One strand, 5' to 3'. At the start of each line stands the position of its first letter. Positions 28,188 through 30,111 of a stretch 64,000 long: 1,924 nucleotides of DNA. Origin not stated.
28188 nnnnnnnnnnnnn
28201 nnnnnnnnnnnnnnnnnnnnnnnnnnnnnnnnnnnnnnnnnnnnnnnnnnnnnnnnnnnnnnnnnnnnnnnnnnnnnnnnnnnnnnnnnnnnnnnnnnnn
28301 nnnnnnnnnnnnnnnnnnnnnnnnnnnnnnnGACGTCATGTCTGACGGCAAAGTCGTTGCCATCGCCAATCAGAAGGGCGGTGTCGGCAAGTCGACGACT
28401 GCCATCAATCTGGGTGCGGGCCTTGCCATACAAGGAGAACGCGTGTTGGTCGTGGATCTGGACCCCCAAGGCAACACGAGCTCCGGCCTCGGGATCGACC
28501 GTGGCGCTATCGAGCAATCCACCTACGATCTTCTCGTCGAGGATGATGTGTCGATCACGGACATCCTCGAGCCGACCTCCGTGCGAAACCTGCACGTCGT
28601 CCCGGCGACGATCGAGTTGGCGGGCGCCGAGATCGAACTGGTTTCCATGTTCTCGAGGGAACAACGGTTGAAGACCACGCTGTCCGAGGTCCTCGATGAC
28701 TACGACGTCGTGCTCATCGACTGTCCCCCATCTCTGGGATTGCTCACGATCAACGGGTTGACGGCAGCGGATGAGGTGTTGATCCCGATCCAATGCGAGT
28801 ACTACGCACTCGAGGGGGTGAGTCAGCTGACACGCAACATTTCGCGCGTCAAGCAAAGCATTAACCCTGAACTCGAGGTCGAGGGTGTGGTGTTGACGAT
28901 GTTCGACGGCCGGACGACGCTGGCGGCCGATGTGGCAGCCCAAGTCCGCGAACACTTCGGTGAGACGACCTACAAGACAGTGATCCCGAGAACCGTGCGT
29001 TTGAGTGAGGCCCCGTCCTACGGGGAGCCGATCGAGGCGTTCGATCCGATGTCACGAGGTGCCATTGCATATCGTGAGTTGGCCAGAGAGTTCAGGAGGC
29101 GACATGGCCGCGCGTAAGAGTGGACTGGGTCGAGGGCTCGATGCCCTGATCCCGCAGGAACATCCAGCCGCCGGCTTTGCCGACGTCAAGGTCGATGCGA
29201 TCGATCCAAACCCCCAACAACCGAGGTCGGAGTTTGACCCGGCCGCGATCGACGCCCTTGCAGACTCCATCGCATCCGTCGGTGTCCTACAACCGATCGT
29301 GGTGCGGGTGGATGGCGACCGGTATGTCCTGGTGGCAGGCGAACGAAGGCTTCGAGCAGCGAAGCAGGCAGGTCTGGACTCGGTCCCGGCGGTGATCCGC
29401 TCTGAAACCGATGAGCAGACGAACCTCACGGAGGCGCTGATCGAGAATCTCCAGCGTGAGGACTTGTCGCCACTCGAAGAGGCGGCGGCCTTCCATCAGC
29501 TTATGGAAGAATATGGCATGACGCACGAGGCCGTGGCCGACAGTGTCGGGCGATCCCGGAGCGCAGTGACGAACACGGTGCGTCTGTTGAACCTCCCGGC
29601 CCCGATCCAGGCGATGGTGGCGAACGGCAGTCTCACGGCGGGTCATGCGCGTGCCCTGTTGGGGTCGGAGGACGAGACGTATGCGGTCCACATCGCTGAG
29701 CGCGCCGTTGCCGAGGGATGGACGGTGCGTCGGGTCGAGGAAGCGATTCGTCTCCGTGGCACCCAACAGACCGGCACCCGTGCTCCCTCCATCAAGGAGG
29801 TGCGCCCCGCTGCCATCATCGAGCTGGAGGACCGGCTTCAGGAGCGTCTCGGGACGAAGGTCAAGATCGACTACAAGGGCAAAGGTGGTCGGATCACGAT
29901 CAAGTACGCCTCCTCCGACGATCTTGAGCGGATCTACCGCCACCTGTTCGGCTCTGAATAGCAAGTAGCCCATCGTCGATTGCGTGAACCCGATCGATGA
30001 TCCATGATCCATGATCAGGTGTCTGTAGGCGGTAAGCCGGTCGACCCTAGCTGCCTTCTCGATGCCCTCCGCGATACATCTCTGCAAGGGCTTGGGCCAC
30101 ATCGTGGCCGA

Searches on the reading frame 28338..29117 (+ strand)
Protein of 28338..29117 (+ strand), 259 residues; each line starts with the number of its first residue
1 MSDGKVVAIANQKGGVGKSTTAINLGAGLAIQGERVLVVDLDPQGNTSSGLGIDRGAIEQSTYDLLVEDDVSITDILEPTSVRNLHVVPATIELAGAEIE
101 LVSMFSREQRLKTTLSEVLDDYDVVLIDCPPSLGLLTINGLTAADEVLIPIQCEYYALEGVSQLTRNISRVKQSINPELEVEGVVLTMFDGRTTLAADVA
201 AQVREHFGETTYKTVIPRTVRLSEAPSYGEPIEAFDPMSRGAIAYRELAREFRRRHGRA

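Call 78: search_protein_families(library=pfam, proteins=[window:28338-29117:+], max_evalue=0.001)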
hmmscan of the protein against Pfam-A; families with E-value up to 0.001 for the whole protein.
window:28338-29117:+ (259 aa): 7 families
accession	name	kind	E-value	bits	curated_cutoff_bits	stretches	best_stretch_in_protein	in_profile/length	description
PF13614.12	AAA_31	-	3.4e-67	226.3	27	1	5-181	2-177/177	AAA domain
PF01656.29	CbiA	-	2.1e-29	102.5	25.4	1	7-232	1-125/125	CobQ/CobB/MinD/ParA nucleotide binding domain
PF09140.17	MipZ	-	2.8e-13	50.2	20.7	1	6-171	2-149/262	ATPase MipZ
PF06564.18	CBP_BcsQ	-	2.7e-11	43.9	21.3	1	6-249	3-230/234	Cellulose biosynthesis protein BcsQ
PF10609.15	ParA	-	6.6e-11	42.5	27.1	1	5-161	4-153/246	NUBPL iron-transfer P-loop NTPase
PF00142.24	Fer4_NifH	-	1.3e-10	41.6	25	1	12-252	7-244/271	4Fe-4S iron sulfur cluster binding proteins, NifH/frxC family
PF02374.21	ArsA_ATPase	-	2.2e-06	27.6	24.3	1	12-56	8-52/305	Anion-transporting ATPase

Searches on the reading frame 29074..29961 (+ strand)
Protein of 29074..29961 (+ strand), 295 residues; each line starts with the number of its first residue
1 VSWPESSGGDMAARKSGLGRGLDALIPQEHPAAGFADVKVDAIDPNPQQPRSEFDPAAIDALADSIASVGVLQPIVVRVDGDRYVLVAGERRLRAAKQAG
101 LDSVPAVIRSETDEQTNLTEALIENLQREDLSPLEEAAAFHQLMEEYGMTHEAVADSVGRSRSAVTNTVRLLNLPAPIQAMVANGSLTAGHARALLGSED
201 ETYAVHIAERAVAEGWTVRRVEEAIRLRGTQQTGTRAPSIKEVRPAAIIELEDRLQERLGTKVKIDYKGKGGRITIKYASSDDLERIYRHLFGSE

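Call 78: search_protein_families(library=pfam, proteins=[window:29074-29961:+], max_evalue=0.001)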
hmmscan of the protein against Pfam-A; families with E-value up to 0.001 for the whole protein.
window:29074-29961:+ (295 aa): 3 families
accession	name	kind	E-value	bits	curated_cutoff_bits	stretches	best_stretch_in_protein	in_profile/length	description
PF17762.8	HTH_ParB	-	5.8e-35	119.9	22.6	1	129-226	1-98/102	ParB HTH domain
PF02195.25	ParB_N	-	2.7e-29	101.5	26.3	1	36-127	4-95/95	ParB N-terminal domain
PF23552.2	ParB_C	-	7.1e-14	51.4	23.8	1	247-291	4-49/50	ParB dimerisation domain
